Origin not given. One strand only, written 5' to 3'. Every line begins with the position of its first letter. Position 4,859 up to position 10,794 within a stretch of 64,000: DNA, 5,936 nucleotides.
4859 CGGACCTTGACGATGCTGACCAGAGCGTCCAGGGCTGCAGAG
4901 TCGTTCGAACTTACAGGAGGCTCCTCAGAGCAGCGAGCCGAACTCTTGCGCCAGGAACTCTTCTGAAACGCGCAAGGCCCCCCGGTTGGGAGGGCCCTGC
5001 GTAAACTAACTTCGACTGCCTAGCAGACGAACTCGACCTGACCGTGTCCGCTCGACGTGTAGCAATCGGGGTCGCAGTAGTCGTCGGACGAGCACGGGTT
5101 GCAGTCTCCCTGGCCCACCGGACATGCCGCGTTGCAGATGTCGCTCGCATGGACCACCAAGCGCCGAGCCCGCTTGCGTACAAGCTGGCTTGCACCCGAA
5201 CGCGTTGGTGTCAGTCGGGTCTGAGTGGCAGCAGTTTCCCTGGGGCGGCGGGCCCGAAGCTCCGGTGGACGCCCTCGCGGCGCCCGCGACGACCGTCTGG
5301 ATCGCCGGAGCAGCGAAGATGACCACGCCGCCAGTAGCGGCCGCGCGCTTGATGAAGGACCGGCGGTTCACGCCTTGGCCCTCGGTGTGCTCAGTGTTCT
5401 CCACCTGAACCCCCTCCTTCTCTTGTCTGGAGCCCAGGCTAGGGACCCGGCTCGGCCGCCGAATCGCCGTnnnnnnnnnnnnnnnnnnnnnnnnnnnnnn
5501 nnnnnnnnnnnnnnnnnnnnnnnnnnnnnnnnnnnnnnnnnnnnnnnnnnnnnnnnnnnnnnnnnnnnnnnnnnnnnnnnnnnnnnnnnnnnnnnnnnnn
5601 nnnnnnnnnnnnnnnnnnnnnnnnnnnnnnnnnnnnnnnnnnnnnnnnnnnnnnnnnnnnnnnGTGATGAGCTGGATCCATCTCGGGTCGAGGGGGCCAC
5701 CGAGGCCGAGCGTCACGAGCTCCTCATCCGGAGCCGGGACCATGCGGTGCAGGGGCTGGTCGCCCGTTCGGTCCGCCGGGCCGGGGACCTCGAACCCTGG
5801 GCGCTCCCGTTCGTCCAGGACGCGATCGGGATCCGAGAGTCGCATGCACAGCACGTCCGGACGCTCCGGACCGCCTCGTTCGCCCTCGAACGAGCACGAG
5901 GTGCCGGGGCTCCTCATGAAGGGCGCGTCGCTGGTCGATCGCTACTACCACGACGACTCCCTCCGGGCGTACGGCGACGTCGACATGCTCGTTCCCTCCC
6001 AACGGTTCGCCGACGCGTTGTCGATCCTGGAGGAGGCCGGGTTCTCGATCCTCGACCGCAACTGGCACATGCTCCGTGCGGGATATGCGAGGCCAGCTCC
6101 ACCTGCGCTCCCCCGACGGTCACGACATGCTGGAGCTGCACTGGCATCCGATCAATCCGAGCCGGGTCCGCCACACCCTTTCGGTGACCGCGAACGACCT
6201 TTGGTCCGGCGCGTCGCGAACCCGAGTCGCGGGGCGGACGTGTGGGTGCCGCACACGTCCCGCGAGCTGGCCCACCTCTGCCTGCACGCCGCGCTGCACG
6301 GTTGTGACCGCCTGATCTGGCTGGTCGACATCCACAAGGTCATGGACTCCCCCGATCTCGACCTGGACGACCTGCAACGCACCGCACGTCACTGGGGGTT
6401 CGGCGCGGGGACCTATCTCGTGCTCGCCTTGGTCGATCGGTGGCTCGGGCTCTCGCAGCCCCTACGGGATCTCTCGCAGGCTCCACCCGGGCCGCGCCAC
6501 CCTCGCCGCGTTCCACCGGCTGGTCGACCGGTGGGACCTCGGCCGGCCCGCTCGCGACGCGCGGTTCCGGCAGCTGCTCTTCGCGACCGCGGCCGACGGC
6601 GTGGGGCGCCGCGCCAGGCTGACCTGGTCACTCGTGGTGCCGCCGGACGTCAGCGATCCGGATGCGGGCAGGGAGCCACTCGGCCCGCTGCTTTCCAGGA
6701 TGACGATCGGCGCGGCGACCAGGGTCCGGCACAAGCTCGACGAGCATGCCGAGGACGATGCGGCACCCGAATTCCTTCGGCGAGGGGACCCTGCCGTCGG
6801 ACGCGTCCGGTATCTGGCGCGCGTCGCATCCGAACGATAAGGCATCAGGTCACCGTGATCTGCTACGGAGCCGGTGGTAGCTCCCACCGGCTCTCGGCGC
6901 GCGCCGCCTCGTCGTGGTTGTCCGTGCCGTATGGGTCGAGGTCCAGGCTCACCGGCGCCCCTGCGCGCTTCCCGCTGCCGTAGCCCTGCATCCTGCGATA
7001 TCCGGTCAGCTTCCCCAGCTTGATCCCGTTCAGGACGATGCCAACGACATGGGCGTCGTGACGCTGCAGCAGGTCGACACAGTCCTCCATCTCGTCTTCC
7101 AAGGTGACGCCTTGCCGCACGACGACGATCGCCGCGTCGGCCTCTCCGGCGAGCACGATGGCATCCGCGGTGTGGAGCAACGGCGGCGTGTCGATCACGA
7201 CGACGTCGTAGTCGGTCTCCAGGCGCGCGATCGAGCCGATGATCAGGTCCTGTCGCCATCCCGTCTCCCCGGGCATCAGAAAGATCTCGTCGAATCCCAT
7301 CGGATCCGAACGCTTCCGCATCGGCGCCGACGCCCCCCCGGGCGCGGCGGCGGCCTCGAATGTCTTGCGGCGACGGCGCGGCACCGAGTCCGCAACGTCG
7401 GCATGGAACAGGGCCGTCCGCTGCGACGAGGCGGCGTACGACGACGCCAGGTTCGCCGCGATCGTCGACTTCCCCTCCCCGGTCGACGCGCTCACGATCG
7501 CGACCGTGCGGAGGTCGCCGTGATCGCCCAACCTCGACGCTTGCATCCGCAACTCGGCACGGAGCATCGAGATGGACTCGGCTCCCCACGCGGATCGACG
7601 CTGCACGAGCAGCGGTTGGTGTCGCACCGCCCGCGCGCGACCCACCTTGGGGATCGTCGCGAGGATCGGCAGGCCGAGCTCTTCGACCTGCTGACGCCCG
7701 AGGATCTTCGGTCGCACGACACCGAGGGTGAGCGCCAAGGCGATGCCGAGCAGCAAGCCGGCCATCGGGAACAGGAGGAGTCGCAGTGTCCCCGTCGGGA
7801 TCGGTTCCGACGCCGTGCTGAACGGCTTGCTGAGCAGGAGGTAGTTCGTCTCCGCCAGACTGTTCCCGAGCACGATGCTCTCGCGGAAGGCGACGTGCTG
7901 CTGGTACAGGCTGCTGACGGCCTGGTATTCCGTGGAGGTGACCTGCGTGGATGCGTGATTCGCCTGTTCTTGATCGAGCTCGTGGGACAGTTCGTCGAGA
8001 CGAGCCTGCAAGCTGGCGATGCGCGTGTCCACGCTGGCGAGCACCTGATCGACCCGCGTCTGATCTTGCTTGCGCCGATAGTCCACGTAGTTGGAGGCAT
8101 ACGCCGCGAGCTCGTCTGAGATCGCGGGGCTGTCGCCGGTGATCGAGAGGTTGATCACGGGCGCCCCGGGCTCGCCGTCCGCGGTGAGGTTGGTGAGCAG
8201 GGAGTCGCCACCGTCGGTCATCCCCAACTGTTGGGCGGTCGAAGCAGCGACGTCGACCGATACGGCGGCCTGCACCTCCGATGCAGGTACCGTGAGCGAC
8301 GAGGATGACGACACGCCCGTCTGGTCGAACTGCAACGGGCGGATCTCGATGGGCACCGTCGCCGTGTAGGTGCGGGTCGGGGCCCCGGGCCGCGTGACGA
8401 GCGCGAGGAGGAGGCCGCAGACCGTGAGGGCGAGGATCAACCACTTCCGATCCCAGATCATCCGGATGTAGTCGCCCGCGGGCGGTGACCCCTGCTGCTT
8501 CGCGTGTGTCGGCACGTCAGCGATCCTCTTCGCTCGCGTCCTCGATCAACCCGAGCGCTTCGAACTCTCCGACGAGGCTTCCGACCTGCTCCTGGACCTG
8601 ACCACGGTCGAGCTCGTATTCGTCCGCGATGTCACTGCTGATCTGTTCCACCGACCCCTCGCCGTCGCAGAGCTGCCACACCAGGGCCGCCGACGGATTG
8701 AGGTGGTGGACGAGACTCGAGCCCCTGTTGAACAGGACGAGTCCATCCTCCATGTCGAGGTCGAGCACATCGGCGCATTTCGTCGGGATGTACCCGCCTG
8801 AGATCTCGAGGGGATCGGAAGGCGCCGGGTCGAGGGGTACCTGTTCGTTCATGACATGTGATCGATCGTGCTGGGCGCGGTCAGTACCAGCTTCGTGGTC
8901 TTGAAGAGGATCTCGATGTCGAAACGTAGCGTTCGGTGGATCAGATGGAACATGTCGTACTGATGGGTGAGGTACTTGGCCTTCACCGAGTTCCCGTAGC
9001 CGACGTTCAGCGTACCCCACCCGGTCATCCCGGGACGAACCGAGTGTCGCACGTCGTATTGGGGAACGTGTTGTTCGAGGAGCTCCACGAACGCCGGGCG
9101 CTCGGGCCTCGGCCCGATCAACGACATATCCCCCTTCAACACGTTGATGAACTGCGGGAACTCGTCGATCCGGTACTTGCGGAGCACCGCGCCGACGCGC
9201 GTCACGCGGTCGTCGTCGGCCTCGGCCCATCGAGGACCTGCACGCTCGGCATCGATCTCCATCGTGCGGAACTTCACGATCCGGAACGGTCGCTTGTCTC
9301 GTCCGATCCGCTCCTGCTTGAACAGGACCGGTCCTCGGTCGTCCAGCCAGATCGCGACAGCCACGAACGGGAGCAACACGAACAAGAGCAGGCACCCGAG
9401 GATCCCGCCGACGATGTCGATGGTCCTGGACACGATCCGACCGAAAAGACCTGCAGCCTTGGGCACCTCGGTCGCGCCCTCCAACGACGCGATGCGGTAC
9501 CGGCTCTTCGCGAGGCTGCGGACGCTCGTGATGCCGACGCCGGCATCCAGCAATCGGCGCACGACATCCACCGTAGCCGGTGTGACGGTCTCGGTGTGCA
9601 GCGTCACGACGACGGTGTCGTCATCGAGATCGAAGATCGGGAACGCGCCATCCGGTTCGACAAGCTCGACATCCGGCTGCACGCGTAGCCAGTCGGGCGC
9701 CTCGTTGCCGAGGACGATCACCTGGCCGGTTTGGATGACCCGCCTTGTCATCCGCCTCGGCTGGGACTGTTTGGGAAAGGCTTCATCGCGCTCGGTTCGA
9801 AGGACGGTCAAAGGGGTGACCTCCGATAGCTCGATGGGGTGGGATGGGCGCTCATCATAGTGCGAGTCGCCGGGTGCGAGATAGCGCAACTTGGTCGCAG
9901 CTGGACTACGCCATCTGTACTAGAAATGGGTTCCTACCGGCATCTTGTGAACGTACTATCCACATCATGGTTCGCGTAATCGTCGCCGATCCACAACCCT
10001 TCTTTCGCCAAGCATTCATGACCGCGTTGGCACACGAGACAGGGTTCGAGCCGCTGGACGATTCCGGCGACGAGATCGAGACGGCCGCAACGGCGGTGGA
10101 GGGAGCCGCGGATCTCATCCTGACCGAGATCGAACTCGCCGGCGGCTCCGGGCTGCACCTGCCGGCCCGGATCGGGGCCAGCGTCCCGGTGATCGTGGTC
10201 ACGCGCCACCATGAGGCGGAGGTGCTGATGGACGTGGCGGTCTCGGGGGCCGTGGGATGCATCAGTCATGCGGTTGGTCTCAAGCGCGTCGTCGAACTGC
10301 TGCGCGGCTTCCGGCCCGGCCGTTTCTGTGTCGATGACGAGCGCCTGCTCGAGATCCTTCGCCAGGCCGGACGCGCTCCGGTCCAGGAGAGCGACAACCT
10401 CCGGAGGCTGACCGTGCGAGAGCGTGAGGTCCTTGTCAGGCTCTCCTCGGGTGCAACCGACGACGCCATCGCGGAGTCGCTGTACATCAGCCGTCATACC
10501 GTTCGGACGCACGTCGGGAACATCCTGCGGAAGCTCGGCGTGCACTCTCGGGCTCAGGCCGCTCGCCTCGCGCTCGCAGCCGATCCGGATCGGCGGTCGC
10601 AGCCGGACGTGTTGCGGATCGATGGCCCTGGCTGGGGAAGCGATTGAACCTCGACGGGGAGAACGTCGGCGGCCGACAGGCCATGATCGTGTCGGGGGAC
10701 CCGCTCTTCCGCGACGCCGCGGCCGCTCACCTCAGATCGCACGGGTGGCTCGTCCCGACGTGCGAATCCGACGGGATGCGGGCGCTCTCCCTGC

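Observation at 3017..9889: Four-component HprK-related kinase/PqqD/nucleotidyltransferase module embedded in a sulfotransferase-containing exopolysaccharide locus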

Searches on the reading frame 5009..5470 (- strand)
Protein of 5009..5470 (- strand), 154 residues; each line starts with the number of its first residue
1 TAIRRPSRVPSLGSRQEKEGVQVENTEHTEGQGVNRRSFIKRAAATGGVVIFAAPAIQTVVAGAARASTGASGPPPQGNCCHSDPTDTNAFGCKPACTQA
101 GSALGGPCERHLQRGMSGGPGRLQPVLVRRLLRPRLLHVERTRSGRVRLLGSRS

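Call 6: search_protein_families(library=ncbifam, proteins=[window:5009-5470:-], max_evalue=0.01)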
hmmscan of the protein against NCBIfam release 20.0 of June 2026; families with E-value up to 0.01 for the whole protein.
window:5009-5470:- (154 aa): 1 family
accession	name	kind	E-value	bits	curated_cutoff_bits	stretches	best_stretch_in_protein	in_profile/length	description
TIGR01409.1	TAT_signal_seq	domain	0.0011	19.2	16.7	1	34-62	1-29/29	twin-arginine translocation signal domain-containing protein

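Call 7: search_protein_families(library=pfam, proteins=[window:5009-5470:-], max_evalue=0.01)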
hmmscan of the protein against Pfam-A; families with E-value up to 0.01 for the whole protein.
window:5009-5470:- (154 aa): 0 families

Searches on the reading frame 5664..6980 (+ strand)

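Call 6: search_protein_families(library=ncbifam, proteins=[window:5664-6980:+], max_evalue=0.01)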
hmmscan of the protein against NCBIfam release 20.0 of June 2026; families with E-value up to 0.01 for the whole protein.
window:5664-6980:+ (439 aa): 0 families

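Call 7: search_protein_families(library=pfam, proteins=[window:5664-6980:+], max_evalue=0.01)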
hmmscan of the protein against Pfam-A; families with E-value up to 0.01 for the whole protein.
window:5664-6980:+ (439 aa): 1 family
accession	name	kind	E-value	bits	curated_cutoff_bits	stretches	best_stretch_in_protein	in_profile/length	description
PF14907.12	NTP_transf_5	-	3.7e-24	86.1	31.2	1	77-262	69-249/249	Uncharacterised nucleotidyltransferase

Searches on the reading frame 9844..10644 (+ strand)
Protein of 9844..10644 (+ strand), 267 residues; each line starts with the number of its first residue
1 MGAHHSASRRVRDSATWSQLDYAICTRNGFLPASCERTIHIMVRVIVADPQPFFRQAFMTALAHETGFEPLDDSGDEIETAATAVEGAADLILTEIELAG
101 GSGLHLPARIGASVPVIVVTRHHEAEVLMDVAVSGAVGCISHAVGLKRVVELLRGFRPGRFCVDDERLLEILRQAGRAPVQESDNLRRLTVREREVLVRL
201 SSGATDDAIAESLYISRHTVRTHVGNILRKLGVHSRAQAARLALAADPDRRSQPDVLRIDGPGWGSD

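Call 48: search_protein_families(library=ncbifam, proteins=[window:9844-10644:+], max_evalue=0.01)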
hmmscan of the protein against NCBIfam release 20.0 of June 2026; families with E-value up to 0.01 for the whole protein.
window:9844-10644:+ (267 aa): 26 families (the best 25 are shown)
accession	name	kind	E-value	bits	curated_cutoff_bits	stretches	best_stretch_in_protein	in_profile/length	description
NF047785.1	respo_reg_MadR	equivalog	4.7e-20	71.8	300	1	43-241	1-201/209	MadR family response regulator transcription factor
NF007708.0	PRK10403.1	equivalog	2e-19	69.9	343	1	43-244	7-209/215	nitrate/nitrite response regulator protein NarP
NF007935.0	PRK10651.1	equivalog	9.5e-19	67.4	250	1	43-241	7-208/216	two-component system response regulator NarL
NF007505.1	PRK10100.1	equivalog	1e-15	57.9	250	1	147-243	104-199/204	biofilm master transcriptional regulator CsgD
NF041830.1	RR_TF_ErdR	exception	1.7e-15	57.3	390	1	44-242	3-204/213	response regulator transcription factor ErdR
NF052445.1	RespRegMctR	equivalog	2e-14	53.5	300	1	44-245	3-201/205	two-component system response regulator MctR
NF011896.0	PRK15369.1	equivalog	4.7e-14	52.5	242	1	44-240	5-201/211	two component system response regulator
TIGR03020.2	EpsA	equivalog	9.1e-14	51.7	170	1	167-240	169-242/247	XrtB/PEP-CTERM-associated transcriptional regulator EpsA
NF007403.0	PRK09935.1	equivalog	1.5e-10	41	271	1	45-237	6-198/210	fimbria biosynthesis transcriptional regulator FimZ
NF007018.1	PRK09483.1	equivalog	5.1e-10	39.4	280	1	42-244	1-204/217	UvrY/SirA/GacA family response regulator transcription factor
NF006900.1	PRK09390.1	equivalog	1.7e-09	37.5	255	1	87-247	47-201/203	response regulator FixJ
NF003420.0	PRK04841.1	equivalog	2.8e-09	35.6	537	1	160-243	812-893/903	HTH-type transcriptional regulator MalT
TIGR03541.1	reg_near_HchA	equivalog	6.7e-09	35.6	215.6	1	183-245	166-228/232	PA1136 family autoinducer-binding transcriptional regulator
NF007685.0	PRK10360.1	equivalog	7.6e-09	35.6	258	1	42-241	1-190/196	response regulator transcription factor UhpA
NF052366.1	photon_PedR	equivalog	2.2e-08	34.1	120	1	189-245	3-59/74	photosynthetic electron transport-dependent transcriptional regulator PedR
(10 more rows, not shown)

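Call 49: search_protein_families(library=pfam, proteins=[window:9844-10644:+], max_evalue=0.01)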
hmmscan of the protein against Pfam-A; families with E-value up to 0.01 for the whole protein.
window:9844-10644:+ (267 aa): 4 families
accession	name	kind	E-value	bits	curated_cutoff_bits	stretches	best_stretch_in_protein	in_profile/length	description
PF00196.25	GerE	-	9.6e-18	64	23.5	1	189-243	3-57/57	Bacterial regulatory proteins, luxR family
PF00072.30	Response_reg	-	7.2e-09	36.2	30.2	1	45-153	1-110/111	Response regulator receiver domain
PF04545.22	Sigma70_r4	-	0.0035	17.3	24.1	1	186-231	2-48/50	Sigma-70, region 4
PF13556.12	HTH_30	-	0.01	16.1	27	0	208-245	17-54/59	PucR C-terminal helix-turn-helix domain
